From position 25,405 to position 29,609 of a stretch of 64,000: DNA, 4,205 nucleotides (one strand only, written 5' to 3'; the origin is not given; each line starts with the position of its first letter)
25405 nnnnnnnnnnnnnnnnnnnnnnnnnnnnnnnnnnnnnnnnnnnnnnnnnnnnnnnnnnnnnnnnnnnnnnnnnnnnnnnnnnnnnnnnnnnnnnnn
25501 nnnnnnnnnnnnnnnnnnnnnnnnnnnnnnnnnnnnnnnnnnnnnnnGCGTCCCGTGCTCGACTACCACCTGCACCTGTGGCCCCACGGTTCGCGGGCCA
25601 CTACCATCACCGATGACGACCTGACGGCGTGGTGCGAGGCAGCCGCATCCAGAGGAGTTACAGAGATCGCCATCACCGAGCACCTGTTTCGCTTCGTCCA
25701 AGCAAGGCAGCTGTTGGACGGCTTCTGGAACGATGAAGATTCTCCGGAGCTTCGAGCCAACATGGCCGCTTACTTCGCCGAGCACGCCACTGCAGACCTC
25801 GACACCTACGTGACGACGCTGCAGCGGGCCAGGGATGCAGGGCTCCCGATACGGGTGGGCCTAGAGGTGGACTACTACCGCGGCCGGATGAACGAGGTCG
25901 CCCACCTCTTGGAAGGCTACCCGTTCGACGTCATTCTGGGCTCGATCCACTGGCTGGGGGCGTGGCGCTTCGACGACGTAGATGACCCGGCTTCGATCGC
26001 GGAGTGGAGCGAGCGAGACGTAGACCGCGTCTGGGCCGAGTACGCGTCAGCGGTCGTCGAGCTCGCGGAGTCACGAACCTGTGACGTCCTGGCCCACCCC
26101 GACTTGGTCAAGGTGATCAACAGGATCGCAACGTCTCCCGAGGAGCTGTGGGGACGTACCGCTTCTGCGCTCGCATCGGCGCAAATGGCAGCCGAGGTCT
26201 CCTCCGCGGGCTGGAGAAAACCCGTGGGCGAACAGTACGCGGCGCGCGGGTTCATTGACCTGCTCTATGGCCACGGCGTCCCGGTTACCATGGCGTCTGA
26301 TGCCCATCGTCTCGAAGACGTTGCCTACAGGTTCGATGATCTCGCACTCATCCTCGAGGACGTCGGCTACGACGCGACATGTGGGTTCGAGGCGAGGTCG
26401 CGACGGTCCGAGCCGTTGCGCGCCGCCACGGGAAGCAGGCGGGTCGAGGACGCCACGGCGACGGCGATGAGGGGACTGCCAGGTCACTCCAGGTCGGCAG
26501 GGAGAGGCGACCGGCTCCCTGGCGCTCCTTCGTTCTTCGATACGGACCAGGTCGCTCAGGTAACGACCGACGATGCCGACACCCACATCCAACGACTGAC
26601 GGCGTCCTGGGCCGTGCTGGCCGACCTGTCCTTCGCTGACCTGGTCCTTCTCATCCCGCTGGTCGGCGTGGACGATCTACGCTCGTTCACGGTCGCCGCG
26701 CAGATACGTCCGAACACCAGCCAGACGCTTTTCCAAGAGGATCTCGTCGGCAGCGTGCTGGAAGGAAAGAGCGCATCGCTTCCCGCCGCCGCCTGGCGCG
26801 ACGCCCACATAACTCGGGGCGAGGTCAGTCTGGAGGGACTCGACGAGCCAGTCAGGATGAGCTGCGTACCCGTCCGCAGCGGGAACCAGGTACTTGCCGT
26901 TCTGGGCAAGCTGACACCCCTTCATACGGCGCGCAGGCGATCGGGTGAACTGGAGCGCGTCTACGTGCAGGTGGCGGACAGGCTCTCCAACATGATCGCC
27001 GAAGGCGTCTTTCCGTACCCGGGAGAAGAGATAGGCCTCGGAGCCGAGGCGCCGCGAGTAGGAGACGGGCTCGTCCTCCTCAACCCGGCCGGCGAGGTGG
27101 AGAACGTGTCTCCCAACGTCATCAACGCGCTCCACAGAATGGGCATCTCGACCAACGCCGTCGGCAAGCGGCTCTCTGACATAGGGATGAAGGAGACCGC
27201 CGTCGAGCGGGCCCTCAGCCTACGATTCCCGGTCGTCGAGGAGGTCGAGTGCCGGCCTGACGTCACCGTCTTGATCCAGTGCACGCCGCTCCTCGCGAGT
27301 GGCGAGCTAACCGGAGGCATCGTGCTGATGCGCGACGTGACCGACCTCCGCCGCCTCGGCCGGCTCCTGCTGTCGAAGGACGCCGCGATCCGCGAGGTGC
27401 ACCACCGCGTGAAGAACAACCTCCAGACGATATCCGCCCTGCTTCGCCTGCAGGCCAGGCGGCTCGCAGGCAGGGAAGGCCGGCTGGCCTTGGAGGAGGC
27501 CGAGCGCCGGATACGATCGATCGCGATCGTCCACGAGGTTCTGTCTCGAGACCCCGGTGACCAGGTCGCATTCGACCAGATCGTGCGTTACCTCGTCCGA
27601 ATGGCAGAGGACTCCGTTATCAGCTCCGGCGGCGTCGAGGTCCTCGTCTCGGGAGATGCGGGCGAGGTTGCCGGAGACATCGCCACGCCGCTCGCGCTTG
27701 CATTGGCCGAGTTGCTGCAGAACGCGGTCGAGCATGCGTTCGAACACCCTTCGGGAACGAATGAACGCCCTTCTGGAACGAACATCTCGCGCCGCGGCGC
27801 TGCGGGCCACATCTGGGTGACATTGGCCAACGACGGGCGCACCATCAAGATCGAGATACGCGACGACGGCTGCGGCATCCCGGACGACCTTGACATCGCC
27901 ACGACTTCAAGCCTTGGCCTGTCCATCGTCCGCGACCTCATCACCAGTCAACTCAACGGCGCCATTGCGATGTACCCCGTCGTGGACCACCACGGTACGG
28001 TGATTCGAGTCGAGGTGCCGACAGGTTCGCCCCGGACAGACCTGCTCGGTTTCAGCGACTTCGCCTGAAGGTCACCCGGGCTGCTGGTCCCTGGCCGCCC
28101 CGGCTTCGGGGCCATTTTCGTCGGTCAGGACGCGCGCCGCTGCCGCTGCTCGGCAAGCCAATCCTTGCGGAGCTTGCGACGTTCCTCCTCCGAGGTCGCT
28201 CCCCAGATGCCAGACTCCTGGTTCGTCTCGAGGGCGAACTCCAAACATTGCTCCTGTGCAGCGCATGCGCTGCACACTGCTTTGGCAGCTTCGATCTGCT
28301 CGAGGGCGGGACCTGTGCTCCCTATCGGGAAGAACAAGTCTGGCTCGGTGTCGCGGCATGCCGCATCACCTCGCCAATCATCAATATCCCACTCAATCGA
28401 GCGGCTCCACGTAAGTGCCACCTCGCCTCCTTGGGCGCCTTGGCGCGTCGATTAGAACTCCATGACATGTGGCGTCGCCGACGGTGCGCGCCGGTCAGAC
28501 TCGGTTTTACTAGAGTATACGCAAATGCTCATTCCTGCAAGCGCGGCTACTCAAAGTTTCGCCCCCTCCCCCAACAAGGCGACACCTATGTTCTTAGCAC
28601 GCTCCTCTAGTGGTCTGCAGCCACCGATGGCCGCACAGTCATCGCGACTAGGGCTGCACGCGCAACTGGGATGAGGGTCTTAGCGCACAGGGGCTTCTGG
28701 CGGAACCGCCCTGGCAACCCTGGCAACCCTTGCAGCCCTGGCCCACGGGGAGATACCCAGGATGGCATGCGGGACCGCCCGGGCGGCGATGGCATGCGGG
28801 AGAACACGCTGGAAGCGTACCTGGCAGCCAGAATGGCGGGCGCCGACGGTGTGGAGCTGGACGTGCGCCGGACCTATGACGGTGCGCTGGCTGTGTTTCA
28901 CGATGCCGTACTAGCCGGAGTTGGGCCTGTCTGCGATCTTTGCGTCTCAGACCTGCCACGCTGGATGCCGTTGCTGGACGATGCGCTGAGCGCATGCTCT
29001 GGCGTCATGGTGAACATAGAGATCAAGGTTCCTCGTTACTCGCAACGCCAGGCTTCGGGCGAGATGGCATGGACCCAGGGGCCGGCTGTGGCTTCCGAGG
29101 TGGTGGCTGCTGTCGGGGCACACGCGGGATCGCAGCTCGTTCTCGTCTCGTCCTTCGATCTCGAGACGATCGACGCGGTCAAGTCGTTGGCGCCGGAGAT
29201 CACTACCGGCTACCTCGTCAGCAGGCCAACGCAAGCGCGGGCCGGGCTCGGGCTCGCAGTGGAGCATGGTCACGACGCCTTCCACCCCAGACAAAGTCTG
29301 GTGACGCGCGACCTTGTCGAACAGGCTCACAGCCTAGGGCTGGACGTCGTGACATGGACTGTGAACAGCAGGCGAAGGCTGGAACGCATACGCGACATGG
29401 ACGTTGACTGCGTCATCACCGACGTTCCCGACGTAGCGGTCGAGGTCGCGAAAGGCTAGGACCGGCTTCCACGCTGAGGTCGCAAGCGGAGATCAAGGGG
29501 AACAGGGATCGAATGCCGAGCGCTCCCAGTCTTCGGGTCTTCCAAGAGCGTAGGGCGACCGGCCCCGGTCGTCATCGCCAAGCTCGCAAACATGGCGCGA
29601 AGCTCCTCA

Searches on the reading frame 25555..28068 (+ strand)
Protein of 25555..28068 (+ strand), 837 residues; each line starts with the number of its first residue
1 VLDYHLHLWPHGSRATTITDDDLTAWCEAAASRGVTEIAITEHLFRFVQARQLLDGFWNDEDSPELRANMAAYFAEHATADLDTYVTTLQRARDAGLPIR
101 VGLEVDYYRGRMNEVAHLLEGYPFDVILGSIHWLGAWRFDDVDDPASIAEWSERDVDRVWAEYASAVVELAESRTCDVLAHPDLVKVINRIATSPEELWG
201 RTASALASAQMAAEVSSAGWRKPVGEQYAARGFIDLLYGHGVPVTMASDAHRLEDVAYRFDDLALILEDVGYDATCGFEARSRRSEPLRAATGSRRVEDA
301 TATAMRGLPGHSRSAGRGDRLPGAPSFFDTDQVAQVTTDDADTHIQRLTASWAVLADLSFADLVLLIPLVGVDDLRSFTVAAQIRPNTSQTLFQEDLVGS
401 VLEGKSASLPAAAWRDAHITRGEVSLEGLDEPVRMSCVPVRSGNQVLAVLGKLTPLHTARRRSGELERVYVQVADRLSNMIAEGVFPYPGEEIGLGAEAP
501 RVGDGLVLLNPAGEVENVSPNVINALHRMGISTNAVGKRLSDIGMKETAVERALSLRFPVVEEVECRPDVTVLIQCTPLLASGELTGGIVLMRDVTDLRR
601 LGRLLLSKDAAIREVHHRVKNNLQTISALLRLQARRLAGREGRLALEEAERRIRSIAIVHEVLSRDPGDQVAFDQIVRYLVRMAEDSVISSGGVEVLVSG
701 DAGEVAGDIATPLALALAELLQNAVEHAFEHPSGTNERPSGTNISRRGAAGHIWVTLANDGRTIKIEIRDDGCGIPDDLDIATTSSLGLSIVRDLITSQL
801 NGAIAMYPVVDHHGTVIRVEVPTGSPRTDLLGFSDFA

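Call 9: search_protein_families(library=pfam, proteins=[window:25555-28068:+], max_evalue=0.001)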
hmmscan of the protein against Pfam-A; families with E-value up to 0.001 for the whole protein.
window:25555-28068:+ (837 aa): 7 families
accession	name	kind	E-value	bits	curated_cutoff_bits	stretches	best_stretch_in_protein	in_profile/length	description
PF12282.15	GAF_PdtaS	-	8.6e-27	94.2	23.7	1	339-474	13-145/145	Histidine kinase PdtaS, GAF domain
PF07568.18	HisKA_2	-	2.6e-22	79.1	22.3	1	614-684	1-72/76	Histidine kinase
PF02518.31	HATPase_c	-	2.7e-12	47.5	26.4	1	713-823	6-109/111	Histidine kinase-, DNA gyrase B-, and HSP90-like ATPase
PF02811.25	PHP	-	5.9e-10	40.2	26.4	1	21-217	15-163/164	PHP domain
PF07536.20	HWE_HK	-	2.1e-08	35.2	22.8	1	614-685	1-70/83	HWE histidine kinase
PF13581.12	HATPase_c_2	-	3.8e-05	24.1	27.4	1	707-794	26-107/127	Histidine kinase-like ATPase domain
PF08448.16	PAS_4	-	0.00094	19.8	23.1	0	547-600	53-110/110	PAS fold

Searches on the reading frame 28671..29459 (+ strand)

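Call 9: search_protein_families(library=pfam, proteins=[window:28671-29459:+], max_evalue=0.001)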
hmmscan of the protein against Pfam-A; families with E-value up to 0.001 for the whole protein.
window:28671-29459:+ (262 aa): 1 family
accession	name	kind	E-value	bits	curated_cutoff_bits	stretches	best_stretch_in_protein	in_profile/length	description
PF03009.23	GDPD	-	1.3e-36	127.4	23.6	1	14-254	9-243/244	Glycerophosphoryl diester phosphodiesterase family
